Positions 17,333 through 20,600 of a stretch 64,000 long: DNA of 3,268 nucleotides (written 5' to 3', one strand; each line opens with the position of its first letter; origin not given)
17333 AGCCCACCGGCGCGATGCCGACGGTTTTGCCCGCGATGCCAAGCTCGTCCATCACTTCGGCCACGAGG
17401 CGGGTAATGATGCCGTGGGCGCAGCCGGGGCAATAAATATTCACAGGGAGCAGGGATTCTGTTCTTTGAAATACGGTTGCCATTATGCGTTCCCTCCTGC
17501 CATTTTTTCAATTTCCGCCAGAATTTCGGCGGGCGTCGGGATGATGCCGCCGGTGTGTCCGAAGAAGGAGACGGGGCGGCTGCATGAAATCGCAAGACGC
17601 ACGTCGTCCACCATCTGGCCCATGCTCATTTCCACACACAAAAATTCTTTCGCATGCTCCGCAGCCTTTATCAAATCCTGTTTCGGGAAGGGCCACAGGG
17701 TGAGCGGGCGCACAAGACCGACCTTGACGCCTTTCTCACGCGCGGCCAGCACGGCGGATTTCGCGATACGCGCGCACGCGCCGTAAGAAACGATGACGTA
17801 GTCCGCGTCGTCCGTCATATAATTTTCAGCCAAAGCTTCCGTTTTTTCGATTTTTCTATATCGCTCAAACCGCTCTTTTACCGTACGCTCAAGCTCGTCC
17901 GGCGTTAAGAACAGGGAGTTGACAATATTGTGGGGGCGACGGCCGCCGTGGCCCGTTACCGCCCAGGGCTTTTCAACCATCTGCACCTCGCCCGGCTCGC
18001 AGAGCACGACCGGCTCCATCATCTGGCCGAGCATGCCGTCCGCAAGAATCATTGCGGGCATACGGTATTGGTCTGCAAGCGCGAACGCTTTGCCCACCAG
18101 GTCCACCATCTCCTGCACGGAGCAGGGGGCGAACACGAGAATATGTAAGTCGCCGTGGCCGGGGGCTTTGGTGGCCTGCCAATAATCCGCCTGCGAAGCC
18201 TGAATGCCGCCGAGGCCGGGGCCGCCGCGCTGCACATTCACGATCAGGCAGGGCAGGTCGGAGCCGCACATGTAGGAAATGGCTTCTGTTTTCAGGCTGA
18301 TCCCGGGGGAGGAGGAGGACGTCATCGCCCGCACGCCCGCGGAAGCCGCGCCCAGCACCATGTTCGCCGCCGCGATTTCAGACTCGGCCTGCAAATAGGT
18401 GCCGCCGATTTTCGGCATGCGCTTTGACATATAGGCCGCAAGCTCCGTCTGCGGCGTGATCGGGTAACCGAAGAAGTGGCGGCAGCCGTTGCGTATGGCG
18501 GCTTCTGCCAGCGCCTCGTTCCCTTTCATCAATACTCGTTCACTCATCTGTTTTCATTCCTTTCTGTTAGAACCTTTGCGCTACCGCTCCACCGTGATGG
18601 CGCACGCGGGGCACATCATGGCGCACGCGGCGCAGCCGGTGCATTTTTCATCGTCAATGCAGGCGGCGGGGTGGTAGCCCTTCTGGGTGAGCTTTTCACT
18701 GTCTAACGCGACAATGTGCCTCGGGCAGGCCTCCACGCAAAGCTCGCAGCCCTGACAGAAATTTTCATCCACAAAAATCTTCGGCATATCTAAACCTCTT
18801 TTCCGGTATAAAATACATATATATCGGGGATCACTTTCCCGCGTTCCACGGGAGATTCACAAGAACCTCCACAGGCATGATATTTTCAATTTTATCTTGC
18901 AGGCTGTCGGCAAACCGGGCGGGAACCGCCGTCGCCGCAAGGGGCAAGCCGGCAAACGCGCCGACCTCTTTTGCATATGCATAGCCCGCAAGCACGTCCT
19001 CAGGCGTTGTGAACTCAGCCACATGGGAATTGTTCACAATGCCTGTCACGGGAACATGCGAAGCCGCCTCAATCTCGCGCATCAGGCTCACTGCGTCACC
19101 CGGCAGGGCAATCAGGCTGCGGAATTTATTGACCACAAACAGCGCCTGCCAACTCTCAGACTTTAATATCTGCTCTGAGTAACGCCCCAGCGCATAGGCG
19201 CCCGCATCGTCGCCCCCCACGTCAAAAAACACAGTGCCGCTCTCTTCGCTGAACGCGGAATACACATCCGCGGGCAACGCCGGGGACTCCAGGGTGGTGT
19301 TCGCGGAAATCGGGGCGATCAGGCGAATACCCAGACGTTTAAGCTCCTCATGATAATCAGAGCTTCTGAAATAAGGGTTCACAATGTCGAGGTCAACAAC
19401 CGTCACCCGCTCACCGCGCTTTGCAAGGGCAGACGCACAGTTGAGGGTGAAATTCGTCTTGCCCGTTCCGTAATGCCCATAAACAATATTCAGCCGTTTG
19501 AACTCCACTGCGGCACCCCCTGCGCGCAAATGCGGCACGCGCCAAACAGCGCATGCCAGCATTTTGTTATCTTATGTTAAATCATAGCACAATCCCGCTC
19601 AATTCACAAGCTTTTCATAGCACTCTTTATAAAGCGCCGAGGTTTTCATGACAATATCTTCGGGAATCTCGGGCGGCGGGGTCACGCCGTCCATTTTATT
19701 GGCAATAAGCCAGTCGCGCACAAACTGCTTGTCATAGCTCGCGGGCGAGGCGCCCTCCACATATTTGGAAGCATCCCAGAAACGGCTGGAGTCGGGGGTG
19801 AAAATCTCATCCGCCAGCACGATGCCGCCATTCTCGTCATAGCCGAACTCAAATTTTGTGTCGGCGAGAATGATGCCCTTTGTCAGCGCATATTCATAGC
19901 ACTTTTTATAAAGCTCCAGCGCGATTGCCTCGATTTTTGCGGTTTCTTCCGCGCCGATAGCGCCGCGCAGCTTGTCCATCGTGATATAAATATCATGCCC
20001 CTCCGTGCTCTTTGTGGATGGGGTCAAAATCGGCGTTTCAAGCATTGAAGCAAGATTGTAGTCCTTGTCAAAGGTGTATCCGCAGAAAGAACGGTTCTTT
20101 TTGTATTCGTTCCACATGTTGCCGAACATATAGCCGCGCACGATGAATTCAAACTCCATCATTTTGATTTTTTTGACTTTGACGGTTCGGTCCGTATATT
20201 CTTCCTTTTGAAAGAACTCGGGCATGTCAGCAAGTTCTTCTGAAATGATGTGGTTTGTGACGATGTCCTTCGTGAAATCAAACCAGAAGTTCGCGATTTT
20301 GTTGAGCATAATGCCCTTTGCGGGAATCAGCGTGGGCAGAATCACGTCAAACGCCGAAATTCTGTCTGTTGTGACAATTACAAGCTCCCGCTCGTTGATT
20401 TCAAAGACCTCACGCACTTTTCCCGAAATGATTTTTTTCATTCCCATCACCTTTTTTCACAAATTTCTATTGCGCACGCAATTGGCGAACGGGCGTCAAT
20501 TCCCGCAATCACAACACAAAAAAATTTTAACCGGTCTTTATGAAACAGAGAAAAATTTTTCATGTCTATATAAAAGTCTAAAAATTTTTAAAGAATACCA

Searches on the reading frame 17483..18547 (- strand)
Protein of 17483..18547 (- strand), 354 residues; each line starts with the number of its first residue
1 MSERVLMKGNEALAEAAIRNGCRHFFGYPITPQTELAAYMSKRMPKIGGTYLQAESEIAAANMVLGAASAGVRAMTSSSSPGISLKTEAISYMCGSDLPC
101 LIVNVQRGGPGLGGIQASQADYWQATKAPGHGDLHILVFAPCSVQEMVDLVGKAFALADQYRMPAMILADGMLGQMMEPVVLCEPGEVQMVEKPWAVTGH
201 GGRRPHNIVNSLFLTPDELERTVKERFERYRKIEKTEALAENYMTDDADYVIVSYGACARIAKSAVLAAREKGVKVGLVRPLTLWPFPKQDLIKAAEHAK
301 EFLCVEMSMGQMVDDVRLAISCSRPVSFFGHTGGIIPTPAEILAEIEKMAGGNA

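Call 57: search_protein_families(library=pfam, proteins=[window:17483-18547:-], max_evalue=0.00001)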
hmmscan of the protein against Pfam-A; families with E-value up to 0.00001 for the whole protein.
window:17483-18547:- (354 aa): 3 families
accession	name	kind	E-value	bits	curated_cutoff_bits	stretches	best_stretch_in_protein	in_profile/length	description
PF01855.24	POR_N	-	9.3e-49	166.7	27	1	15-197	1-183/231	Pyruvate flavodoxin/ferredoxin oxidoreductase, thiamine diP-bdg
PF17147.9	PFOR_II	-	4.9e-26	91.5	27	1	248-342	1-102/102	Pyruvate:ferredoxin oxidoreductase core domain II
PF02780.25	Transketolase_C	-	1.1e-06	29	25.9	1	246-307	8-69/124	Transketolase, C-terminal domain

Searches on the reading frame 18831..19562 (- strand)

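Call 57: search_protein_families(library=pfam, proteins=[window:18831-19562:-], max_evalue=0.00001)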
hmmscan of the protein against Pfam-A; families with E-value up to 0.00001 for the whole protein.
window:18831-19562:- (243 aa): 1 family
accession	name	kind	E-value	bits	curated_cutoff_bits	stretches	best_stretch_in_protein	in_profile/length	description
PF01656.29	CbiA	-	4.8e-08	33.5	25.4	1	32-176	9-109/125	CobQ/CobB/MinD/ParA nucleotide binding domain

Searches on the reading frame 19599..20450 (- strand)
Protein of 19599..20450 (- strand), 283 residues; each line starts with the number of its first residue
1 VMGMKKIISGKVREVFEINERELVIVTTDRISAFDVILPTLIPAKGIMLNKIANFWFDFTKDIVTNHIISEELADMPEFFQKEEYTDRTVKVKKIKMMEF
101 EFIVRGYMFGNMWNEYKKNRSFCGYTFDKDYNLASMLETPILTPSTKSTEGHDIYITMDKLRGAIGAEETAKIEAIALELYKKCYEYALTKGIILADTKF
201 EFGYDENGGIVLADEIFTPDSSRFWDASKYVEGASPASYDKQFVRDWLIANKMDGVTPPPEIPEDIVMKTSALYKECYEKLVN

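Call 57: search_protein_families(library=pfam, proteins=[window:19599-20450:-], max_evalue=0.00001)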
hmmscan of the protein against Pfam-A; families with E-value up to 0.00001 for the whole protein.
window:19599-20450:- (283 aa): 1 family
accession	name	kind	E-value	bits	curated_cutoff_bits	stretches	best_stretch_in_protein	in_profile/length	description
PF01259.24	SAICAR_synt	-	3.4e-71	240.1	20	1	7-252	2-223/233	SAICAR synthetase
